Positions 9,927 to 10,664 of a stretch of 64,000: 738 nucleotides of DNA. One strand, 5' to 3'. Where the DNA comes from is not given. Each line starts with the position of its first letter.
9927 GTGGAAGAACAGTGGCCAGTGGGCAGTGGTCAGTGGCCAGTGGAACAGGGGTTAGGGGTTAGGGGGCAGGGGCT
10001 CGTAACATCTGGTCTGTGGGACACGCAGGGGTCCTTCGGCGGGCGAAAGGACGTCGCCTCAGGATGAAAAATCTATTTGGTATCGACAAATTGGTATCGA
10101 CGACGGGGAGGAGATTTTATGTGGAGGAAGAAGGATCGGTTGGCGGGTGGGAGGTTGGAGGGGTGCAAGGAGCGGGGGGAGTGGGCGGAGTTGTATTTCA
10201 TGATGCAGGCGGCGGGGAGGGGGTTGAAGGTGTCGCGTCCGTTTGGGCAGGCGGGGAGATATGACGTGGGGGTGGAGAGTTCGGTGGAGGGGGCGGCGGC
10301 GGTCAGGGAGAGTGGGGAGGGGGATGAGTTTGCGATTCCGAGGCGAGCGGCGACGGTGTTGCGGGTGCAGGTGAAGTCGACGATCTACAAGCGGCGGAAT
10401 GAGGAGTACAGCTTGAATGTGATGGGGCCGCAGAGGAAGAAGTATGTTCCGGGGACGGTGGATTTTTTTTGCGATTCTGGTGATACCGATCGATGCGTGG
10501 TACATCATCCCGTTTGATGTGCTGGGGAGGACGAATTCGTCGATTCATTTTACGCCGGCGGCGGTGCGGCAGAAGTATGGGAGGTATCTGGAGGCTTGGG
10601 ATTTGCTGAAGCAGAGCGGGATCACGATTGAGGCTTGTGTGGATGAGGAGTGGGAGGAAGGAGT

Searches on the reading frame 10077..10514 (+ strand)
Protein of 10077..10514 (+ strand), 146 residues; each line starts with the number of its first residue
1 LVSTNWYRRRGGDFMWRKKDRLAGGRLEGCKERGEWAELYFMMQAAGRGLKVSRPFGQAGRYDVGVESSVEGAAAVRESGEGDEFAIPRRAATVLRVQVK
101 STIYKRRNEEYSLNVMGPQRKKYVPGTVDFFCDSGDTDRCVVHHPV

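Call 38: search_protein_families(library=pfam, proteins=[window:10077-10514:+], max_evalue=0.01)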
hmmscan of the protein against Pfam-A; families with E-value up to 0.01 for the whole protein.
window:10077-10514:+ (146 aa): 1 family
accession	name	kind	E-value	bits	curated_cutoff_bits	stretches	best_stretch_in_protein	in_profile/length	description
PF11645.14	PDDEXK_5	-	4.5e-07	30.4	26.1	1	31-67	4-40/138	PD-(D/E)XK endonuclease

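Call 39: search_protein_families(library=padloc, proteins=[window:10077-10514:+], max_evalue=0.01)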
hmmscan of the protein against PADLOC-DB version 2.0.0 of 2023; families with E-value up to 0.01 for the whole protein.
window:10077-10514:+ (146 aa): 0 families
